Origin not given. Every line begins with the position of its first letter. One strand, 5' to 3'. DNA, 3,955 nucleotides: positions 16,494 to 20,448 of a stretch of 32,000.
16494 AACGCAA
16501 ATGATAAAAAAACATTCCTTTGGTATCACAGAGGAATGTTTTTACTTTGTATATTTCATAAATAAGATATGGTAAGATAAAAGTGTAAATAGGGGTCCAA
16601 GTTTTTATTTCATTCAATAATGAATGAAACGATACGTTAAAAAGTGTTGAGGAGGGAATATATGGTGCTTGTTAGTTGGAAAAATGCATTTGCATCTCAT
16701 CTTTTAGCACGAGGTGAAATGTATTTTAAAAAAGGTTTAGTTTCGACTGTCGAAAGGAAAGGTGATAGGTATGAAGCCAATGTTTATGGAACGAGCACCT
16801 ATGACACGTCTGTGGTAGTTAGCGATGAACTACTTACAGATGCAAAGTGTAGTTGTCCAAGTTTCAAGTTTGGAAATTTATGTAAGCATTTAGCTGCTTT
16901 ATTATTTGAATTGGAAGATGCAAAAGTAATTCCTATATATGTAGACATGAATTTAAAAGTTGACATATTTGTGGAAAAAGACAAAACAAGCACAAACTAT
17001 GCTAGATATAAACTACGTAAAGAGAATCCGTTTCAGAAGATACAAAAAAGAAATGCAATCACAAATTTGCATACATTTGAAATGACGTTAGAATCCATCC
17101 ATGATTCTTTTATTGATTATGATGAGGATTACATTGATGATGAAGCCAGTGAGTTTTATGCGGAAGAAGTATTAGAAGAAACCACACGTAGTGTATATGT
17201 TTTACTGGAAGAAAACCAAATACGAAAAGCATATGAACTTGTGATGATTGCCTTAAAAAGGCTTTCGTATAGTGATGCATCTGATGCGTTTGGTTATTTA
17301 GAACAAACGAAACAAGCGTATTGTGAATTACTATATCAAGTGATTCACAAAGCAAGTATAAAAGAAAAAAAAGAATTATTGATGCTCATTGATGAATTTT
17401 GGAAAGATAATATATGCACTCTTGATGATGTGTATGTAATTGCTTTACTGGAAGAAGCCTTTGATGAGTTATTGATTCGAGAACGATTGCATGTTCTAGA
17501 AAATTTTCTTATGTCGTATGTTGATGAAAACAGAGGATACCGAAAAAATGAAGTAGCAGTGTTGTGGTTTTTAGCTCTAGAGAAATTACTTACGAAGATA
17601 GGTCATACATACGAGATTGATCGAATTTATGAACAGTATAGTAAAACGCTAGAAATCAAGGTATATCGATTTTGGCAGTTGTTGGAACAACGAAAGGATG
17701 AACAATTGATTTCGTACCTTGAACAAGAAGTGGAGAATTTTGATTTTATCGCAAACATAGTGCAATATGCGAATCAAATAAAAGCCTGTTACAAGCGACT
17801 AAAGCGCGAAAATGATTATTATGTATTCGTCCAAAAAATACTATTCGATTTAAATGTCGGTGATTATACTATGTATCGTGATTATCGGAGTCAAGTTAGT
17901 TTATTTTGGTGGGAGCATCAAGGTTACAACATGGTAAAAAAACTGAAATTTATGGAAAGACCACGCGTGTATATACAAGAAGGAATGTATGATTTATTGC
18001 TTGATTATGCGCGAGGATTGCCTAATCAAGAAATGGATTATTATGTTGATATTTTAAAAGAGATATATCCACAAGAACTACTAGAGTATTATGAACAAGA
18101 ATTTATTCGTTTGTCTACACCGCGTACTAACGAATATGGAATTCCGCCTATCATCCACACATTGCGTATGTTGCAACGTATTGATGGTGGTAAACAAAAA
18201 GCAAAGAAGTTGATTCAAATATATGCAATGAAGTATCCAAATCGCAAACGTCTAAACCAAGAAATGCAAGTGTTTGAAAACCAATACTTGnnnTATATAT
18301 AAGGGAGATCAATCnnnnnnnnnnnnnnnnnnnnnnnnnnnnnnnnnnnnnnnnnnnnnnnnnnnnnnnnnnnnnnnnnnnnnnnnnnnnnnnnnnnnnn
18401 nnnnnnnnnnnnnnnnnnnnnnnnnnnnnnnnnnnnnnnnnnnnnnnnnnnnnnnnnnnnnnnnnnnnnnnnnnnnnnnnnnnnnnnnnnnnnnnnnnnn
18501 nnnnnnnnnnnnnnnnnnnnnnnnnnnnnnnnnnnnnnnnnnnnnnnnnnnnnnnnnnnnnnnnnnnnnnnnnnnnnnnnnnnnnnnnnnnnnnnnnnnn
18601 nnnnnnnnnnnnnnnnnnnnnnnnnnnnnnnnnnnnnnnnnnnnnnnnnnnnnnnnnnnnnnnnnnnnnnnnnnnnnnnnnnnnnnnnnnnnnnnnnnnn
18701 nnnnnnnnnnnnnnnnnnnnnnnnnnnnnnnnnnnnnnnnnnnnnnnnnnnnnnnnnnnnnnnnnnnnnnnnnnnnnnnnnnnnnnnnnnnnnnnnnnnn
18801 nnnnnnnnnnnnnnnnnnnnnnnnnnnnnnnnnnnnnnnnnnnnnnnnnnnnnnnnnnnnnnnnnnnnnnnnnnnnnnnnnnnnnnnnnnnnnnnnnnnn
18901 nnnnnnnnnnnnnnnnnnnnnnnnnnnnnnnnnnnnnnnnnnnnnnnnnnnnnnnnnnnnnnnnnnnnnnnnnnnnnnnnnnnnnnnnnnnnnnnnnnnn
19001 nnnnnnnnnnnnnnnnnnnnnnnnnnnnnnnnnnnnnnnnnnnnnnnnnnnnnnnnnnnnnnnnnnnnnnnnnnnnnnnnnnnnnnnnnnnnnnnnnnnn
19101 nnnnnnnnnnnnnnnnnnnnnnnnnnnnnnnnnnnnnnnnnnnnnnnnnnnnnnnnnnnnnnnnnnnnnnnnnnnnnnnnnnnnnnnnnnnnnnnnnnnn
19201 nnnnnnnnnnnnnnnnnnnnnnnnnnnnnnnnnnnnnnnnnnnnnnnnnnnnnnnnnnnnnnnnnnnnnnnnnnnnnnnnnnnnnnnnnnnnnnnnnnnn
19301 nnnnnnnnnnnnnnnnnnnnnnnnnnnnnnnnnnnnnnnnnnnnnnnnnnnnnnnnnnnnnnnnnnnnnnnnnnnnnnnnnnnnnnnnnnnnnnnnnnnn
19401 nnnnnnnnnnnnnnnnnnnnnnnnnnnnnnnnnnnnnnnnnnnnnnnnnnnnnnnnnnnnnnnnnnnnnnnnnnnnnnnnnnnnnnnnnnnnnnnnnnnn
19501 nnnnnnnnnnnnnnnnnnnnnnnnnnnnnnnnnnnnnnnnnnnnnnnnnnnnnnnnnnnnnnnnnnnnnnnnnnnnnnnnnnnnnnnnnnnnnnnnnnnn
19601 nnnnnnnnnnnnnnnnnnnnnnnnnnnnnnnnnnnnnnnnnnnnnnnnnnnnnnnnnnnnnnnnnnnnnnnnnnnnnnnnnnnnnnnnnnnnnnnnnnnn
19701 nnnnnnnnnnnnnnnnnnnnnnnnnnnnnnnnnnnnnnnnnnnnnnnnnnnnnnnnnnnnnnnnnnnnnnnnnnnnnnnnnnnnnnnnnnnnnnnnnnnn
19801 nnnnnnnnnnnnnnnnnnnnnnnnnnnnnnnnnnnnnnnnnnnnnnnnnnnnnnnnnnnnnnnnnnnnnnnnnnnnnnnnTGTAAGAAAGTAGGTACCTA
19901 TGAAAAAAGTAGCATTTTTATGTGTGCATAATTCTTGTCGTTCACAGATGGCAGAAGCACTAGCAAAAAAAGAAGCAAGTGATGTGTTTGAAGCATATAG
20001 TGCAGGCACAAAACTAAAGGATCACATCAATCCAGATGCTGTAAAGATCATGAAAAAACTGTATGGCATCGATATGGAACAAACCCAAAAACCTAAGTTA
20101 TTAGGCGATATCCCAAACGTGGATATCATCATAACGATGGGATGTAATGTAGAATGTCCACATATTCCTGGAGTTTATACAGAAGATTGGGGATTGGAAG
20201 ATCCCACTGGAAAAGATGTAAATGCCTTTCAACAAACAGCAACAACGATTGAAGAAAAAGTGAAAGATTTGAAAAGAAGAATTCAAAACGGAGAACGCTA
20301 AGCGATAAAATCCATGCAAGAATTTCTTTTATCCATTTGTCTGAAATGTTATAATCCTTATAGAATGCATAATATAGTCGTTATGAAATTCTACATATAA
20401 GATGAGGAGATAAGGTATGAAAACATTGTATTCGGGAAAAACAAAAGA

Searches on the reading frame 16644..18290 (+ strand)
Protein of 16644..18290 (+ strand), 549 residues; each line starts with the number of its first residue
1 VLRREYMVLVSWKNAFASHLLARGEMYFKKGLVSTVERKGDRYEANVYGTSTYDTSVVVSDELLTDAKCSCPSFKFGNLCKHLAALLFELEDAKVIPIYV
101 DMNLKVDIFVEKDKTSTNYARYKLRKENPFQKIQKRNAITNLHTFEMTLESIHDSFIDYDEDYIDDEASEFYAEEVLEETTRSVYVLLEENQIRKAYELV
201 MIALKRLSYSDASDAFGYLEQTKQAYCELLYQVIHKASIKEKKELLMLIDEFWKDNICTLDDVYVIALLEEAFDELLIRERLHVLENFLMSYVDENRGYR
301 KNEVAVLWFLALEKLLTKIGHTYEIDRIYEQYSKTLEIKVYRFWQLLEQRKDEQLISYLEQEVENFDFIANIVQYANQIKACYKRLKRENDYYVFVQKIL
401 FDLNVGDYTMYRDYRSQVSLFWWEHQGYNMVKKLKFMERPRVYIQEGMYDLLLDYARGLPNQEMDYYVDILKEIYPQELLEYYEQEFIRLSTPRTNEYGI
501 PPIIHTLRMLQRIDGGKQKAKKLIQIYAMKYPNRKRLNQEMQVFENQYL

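Call 85: search_protein_families(library=pfam, proteins=[window:16644-18290:+], max_evalue=0.00001)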
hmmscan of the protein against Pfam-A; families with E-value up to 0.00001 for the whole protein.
window:16644-18290:+ (549 aa): 1 family
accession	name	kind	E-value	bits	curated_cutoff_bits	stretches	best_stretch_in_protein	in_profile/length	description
PF04434.22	SWIM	-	3.6e-08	33.2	19.6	1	57-89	3-36/38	SWIM zinc finger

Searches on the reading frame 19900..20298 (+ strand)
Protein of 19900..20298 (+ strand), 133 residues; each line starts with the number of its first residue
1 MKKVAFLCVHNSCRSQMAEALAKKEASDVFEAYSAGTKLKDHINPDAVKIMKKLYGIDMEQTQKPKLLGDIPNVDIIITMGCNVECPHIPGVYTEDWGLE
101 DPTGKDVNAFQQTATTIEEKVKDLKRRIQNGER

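Call 85: search_protein_families(library=pfam, proteins=[window:19900-20298:+], max_evalue=0.00001)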
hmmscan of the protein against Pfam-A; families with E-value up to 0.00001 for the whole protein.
window:19900-20298:+ (133 aa): 1 family
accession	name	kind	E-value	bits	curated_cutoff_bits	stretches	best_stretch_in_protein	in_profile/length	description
PF01451.26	LMWPc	-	1.5e-20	74.3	23.2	1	4-124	1-143/144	Low molecular weight phosphotyrosine protein phosphatase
